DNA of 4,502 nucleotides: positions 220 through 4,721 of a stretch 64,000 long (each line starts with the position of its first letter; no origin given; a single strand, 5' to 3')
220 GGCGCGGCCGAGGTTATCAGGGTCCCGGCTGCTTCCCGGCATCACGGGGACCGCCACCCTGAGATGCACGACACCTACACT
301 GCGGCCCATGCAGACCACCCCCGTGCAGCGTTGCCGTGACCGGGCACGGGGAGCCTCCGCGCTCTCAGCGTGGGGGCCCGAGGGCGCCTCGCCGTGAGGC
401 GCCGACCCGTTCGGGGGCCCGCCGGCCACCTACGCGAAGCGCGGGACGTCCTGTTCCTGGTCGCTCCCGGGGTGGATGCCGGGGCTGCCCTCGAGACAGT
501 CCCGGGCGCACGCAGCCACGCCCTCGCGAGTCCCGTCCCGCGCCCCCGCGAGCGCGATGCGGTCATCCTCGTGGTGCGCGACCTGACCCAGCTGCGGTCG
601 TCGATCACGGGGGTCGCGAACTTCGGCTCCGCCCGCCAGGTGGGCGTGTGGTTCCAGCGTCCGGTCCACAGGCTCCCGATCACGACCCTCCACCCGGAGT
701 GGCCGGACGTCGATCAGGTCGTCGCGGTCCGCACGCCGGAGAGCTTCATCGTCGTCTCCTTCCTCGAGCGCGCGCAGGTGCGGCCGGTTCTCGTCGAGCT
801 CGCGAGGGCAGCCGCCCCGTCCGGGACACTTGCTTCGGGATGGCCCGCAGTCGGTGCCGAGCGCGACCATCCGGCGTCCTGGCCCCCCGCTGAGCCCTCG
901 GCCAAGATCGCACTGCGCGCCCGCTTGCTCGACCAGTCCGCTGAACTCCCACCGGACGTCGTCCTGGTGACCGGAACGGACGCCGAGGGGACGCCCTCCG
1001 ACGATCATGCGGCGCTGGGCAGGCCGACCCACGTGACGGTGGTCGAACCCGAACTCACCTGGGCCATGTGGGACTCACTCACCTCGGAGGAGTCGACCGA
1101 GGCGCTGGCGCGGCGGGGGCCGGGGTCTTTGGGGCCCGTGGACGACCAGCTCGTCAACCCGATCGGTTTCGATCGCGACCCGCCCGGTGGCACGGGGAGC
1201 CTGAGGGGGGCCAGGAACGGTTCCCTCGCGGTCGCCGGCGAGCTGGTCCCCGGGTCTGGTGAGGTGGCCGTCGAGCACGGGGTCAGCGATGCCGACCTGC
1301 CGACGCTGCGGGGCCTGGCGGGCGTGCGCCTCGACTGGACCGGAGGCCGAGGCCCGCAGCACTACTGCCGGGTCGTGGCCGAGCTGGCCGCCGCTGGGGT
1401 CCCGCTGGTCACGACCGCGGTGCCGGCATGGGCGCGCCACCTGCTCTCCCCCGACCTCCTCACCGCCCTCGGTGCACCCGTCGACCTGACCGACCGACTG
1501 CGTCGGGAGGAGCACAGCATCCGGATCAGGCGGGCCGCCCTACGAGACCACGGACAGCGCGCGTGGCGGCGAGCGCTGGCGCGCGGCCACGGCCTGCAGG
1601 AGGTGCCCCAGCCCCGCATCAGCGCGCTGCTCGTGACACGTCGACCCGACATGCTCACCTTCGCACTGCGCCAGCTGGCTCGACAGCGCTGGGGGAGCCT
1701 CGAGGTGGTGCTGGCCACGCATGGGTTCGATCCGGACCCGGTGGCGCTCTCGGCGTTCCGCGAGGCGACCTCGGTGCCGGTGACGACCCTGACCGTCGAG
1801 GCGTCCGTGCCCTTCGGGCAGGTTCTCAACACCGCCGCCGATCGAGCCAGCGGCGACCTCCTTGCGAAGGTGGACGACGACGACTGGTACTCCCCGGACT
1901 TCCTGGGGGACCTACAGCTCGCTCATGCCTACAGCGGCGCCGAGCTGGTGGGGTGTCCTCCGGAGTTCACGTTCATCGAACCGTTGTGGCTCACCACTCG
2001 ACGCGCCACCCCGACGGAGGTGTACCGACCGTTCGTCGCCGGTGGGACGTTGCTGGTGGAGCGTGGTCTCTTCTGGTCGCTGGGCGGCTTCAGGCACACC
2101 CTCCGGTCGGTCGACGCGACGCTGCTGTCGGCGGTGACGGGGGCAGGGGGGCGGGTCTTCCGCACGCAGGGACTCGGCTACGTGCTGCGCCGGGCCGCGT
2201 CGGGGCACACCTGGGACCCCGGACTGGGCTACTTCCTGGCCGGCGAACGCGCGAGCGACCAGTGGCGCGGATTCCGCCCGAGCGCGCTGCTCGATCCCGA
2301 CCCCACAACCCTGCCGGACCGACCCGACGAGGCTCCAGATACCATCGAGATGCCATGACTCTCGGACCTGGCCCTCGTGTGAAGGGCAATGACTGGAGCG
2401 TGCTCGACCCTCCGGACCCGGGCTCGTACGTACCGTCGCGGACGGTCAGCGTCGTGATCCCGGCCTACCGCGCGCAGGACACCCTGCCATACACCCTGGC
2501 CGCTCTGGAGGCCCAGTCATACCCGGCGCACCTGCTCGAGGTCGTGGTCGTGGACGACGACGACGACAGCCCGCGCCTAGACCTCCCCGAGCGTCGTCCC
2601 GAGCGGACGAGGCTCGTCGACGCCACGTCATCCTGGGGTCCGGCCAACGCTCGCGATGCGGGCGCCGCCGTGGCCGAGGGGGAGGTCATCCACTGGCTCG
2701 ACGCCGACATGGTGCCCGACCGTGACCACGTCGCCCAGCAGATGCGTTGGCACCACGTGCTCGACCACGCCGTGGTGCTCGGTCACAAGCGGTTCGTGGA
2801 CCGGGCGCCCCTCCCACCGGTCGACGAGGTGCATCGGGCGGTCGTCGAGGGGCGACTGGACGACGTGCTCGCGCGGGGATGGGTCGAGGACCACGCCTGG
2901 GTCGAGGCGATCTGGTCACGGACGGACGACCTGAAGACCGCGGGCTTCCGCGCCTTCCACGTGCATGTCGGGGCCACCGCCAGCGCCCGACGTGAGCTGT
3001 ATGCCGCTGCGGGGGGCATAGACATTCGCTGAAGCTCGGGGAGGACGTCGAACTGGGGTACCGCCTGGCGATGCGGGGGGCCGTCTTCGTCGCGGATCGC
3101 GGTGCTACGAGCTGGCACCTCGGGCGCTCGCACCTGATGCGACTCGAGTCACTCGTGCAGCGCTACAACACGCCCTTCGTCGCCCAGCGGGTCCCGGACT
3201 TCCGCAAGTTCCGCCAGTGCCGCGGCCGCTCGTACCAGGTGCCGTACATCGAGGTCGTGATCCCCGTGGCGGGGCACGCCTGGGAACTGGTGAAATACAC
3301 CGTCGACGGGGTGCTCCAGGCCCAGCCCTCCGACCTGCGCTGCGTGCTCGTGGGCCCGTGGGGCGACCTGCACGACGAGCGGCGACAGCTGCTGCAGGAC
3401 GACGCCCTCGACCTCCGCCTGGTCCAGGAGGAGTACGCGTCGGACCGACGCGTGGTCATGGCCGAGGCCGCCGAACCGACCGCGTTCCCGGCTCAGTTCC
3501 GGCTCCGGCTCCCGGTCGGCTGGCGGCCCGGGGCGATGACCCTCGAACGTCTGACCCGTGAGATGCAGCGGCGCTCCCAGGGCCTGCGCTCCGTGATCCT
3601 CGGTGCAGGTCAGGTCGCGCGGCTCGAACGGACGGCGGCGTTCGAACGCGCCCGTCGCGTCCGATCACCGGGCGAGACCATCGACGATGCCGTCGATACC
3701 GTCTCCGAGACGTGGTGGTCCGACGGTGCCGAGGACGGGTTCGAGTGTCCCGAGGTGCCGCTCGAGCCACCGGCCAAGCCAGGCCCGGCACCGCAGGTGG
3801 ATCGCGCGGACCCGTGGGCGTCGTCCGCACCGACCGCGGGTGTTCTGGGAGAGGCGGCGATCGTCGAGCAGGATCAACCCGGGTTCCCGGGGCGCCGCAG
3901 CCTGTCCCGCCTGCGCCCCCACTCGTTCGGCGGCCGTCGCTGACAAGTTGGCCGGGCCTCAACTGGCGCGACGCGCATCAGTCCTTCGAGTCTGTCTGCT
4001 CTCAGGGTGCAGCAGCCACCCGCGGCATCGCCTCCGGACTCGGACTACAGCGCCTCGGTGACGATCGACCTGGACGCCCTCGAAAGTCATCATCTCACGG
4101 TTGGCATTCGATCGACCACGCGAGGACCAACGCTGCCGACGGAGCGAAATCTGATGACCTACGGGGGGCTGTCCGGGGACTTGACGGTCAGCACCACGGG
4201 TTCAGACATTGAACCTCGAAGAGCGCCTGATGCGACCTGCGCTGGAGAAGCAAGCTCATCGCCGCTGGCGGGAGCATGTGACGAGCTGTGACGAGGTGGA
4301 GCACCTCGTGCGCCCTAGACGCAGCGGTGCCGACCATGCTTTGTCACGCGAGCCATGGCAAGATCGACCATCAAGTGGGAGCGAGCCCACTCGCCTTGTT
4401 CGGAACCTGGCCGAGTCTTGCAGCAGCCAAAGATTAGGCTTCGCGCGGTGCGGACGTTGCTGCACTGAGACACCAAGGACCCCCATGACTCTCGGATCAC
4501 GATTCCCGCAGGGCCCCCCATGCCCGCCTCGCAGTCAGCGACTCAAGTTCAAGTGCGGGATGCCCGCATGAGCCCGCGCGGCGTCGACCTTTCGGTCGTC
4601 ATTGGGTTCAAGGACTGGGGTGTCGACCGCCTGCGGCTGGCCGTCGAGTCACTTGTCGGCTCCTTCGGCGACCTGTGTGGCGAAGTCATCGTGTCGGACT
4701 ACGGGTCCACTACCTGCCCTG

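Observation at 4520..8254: One polypeptide combining two GT2 polymerase-type domains, a TM hairpin, a coiled coil of about 180 residues and a methyltransferase: candidate polymerase-ruler-terminator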

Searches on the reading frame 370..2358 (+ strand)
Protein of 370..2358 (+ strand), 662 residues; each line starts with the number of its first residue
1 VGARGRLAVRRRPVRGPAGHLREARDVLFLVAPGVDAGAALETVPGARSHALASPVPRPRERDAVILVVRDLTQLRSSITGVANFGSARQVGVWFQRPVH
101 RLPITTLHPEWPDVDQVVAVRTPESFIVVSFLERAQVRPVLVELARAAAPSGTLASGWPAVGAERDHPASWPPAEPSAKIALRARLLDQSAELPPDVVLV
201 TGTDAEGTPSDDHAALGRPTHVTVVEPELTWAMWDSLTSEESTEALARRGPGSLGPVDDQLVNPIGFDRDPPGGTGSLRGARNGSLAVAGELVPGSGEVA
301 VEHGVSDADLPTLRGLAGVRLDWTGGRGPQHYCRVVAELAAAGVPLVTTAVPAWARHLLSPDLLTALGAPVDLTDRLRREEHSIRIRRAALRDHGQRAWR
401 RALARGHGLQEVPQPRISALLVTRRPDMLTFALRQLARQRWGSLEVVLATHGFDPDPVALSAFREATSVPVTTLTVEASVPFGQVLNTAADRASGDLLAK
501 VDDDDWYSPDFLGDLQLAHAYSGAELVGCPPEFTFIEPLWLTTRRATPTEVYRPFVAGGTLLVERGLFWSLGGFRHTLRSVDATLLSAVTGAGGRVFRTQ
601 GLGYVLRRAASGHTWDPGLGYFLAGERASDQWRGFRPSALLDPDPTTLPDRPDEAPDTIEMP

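Call 4: search_protein_families(library=pfam, proteins=[window:370-2358:+], max_evalue=0.01)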
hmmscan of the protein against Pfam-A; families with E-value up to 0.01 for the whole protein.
window:370-2358:+ (662 aa): 1 family
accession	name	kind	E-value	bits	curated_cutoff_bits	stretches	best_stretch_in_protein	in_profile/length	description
PF00535.33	Glycos_transf_2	-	3.6e-06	27.4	23.3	1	425-544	9-128/168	Glycosyl transferase family 2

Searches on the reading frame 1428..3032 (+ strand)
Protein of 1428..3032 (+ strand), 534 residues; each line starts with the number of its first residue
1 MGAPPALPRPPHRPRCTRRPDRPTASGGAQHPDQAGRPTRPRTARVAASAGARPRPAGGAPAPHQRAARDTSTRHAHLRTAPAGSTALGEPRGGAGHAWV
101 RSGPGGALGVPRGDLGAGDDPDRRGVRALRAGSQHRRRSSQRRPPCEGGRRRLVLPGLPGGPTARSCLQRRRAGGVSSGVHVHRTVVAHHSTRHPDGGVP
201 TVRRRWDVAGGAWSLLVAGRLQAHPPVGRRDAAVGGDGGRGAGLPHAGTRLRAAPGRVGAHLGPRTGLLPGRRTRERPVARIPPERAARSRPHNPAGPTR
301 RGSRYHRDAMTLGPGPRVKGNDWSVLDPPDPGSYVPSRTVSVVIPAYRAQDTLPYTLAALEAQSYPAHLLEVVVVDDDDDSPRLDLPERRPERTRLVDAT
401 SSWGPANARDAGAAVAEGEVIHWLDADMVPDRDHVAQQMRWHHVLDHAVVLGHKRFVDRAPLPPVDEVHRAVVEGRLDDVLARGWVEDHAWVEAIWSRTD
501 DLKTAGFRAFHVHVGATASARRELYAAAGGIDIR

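Call 4: search_protein_families(library=pfam, proteins=[window:1428-3032:+], max_evalue=0.01)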
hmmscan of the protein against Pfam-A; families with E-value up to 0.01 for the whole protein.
window:1428-3032:+ (534 aa): 3 families
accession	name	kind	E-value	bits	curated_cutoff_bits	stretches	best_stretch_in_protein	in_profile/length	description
PF00535.33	Glycos_transf_2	-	2.9e-17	63.5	23.3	1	341-456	1-117/168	Glycosyl transferase family 2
PF10111.15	Glyco_tranf_2_2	-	0.001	19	27.3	1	341-440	1-104/276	Glycosyltransferase like family 2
PF13641.12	Glyco_tranf_2_3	-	0.0027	18.2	27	1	340-437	3-106/230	Glycosyltransferase like family 2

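Call 5: search_protein_families(library=ncbifam, proteins=[window:1428-3032:+], max_evalue=0.01)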
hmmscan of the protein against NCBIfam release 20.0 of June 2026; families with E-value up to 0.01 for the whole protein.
window:1428-3032:+ (534 aa): 15 families
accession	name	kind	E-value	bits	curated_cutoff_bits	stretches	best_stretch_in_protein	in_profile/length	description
NF041875.1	EPS_EpsD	equivalog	3.8e-19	69.3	370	1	340-485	1-147/325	exopolysaccharide biosynthesis glycosyltransferase EpsD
TIGR03965.1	mycofact_glyco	equivalog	1.1e-14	54.1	280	1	337-433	73-170/467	mycofactocin biosynthesis glycosyltransferase MftF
NF047683.1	TeichurnBiosyTuaG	equivalog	7.9e-09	35.5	400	1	338-457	6-126/252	teichuronic acid biosynthesis protein TuaG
TIGR03937.1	PgaC_IcaA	equivalog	4.2e-08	32.6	422.3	1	338-436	45-144/407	poly-beta-1,6-N-acetyl-D-glucosamine synthase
NF050819.1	PolSacchBiosHfsG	equivalog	3.1e-07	29.9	500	1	339-473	13-147/302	polysaccharide biosynthesis protein HfsG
TIGR04283.1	glyco_like_mftF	equivalog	4.8e-07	29.6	182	1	340-436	1-91/221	TIGR04283 family arsenosugar biosynthesis glycosyltransferase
NF007482.0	PRK10073.1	equivalog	2.8e-06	26.6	423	1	338-428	6-96/334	glycosyltransferase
NF038302.1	EPS_HpsE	equivalog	4.3e-06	25.9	300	1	340-451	3-120/307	hormogonium polysaccharide biosynthesis glycosyltransferase HpsE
NF038299.1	EPS_HpsN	equivalog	3.2e-05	23.1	425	1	339-441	2-105/317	hormogonium polysaccharide biosynthesis glycosyltransferase HpsN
NF041394.1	GtaseAglG_Halo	equivalog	0.0002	20.7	440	1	339-447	2-112/304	glucosyl-dolichyl phosphate glucuronosyltransferase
NF010496.0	PRK13915.1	equivalog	0.00038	19.6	262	1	337-459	30-157/307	glucosyl-3-phosphoglycerate synthase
TIGR03111.1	glyc2_xrt_Gpos1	hypoth_equivalog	0.00054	18.9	363.95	1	339-434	50-148/439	TIGR03111 family XrtG-associated glycosyltransferase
TIGR03030.1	CelA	equivalog_domain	0.00082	17.5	699.1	1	339-441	132-252/714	UDP-forming cellulose synthase catalytic subunit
TIGR03469.1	HpnB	hypoth_equivalog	0.00098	18.2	379.25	1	339-381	45-86/386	hopene-associated glycosyltransferase HpnB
NF007986.1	PRK10714.1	equivalog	0.0071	15.4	529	1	338-430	6-103/316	undecaprenyl-phosphate 4-deoxy-4-formamido-L-arabinose transferase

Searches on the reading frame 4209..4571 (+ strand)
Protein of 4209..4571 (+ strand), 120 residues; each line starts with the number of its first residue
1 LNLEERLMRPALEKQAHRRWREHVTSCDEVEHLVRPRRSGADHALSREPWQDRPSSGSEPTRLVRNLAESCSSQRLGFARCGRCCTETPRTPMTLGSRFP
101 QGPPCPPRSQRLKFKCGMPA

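Call 22: search_protein_families(library=pfam, proteins=[window:4209-4571:+], max_evalue=10)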
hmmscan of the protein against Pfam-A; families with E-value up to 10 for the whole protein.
window:4209-4571:+ (120 aa): 1 family
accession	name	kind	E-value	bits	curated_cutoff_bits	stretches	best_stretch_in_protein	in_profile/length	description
PF10985.13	DUF2805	-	0.15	12.9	22.5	1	6-28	30-52/71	Protein of unknown function (DUF2805)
